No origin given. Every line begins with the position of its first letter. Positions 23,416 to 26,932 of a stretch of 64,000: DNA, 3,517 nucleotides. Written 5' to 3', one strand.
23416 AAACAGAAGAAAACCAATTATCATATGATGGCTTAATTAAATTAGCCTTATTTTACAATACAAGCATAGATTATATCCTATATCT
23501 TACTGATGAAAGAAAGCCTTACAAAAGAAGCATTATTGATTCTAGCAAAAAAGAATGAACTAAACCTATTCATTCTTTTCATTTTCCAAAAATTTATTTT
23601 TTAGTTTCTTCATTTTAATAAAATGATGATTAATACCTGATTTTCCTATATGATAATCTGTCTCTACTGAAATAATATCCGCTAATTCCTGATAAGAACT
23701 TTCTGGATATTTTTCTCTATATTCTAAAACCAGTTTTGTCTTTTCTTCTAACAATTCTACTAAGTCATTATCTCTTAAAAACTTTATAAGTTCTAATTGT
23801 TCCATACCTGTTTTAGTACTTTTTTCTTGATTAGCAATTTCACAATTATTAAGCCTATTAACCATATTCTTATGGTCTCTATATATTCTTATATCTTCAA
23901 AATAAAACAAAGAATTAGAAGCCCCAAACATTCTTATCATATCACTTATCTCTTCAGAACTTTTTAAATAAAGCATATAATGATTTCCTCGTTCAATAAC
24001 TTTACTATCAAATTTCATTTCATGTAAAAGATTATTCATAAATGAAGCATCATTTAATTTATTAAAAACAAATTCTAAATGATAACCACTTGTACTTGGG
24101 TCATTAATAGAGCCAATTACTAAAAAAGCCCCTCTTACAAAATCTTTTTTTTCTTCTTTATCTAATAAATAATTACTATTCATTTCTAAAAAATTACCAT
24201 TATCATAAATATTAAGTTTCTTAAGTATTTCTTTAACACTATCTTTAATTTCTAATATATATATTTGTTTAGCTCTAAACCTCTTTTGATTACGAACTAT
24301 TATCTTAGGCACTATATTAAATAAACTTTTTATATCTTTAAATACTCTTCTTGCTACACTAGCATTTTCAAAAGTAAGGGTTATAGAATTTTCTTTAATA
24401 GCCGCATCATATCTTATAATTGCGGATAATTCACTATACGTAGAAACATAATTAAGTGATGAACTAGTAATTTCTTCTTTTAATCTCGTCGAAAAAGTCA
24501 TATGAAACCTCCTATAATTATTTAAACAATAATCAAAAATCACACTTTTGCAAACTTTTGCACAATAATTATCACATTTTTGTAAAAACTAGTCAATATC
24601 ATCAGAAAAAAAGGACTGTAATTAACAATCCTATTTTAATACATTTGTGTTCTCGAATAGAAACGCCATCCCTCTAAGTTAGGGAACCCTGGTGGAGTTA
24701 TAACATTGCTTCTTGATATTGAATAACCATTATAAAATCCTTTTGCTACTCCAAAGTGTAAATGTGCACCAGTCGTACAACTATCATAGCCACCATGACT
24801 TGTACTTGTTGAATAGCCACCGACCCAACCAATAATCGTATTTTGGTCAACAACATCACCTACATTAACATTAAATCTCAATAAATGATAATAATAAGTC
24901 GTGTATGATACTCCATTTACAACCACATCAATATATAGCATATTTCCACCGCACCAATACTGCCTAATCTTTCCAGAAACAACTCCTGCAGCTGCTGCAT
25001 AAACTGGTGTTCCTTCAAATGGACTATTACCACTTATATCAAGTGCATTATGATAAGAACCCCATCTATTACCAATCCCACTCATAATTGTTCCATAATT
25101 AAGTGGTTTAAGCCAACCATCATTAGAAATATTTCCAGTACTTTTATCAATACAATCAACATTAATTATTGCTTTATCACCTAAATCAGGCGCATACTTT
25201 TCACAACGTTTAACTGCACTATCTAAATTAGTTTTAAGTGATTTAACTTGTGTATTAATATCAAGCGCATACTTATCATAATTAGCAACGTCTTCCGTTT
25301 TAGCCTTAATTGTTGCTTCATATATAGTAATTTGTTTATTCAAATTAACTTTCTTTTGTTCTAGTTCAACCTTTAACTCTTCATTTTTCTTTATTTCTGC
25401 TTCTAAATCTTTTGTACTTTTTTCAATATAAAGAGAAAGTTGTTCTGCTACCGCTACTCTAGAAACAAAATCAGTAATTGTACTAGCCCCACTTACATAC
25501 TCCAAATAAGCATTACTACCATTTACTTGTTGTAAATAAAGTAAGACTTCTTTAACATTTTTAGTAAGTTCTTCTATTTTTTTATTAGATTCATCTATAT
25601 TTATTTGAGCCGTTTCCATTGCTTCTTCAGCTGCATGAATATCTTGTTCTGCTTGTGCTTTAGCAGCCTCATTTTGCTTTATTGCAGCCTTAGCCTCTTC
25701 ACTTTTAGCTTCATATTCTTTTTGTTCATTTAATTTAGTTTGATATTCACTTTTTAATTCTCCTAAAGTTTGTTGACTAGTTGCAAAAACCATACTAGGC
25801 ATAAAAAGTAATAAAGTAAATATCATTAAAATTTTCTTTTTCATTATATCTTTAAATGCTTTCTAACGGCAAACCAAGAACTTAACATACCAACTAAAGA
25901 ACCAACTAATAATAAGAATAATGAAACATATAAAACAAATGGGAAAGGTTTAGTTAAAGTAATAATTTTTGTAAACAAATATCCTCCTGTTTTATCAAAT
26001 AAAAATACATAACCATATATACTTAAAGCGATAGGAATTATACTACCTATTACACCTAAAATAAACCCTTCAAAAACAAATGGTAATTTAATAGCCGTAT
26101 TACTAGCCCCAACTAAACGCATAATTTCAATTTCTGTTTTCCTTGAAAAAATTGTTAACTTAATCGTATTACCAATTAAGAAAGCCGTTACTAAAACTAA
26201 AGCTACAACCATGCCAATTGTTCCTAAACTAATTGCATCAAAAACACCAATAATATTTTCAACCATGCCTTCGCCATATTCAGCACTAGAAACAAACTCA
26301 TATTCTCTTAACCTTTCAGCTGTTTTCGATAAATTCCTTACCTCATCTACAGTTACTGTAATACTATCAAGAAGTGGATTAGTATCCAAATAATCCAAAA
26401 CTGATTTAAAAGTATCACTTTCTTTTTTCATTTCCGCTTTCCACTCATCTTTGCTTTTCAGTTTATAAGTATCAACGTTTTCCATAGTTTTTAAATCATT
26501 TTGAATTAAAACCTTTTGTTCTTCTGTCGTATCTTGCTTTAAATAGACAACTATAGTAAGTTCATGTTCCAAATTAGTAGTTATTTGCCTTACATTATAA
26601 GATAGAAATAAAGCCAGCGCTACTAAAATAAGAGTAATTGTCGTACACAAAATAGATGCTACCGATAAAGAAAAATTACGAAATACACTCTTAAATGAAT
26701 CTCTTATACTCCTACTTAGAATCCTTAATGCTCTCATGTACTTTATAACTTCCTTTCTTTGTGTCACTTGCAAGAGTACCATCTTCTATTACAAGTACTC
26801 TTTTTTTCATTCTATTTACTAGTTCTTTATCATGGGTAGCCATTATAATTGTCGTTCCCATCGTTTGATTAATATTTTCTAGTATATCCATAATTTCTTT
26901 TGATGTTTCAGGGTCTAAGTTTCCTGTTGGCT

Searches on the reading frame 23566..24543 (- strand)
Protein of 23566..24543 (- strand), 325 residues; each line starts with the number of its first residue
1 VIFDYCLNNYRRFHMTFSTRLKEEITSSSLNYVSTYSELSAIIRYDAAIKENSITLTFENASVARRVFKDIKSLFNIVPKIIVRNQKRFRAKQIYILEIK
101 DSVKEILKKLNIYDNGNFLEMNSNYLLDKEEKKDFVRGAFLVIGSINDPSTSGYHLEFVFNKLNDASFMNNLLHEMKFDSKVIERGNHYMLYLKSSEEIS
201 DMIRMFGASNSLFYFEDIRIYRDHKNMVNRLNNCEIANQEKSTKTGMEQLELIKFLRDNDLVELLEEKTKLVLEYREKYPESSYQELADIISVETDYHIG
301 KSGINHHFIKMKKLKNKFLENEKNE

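Call 58: search_protein_families(library=pfam, proteins=[window:23566-24543:-], max_evalue=0.001)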
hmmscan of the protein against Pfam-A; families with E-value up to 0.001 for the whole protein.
window:23566-24543:- (325 aa): 3 families
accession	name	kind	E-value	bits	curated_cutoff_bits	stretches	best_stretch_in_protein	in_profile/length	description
PF14527.11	LAGLIDADG_WhiA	-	1.7e-25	89.4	23.2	1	133-224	2-92/93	WhiA LAGLIDADG-like domain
PF02650.20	HTH_WhiA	-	1.2e-22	80.6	27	1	228-314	1-83/84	WhiA C-terminal HTH domain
PF10298.14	WhiA_N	-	2.5e-17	63.2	23.4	1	37-113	6-86/86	WhiA N-terminal LAGLIDADG-like domain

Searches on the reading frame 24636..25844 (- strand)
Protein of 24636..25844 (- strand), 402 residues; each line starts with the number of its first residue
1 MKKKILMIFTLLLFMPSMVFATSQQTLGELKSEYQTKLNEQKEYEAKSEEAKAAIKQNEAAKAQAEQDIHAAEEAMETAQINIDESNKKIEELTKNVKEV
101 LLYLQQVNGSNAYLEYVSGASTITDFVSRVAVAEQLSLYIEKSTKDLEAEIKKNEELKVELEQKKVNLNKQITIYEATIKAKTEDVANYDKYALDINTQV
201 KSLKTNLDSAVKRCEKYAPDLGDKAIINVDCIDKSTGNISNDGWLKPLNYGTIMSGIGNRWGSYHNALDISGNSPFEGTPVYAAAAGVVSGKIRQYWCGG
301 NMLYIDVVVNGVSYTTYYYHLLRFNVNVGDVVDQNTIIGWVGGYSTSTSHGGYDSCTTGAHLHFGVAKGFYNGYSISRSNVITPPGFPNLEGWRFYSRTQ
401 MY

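Call 58: search_protein_families(library=pfam, proteins=[window:24636-25844:-], max_evalue=0.001)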
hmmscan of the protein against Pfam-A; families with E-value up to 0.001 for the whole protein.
window:24636-25844:- (402 aa): 2 families
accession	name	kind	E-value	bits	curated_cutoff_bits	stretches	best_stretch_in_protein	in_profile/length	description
PF01551.29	Peptidase_M23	-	1.9e-14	54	28.7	1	264-368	2-89/96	Peptidase family M23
PF24568.1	CC_PcsB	-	1.1e-07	32.1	27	1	83-136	1-54/75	Peptidoglycan hydrolase PcsB, coiled-coil domain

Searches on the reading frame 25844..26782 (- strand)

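Call 58: search_protein_families(library=pfam, proteins=[window:25844-26782:-], max_evalue=0.001)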
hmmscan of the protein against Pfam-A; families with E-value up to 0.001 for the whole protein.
window:25844-26782:- (312 aa): 2 families
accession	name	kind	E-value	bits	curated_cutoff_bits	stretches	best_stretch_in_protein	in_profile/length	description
PF18075.7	FtsX_ECD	-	1.5e-15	58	23.5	1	76-165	2-94/96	FtsX extracellular domain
PF02687.27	FtsX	-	6.7e-12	46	25.5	1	191-308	3-118/120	FtsX-like permease C-terminal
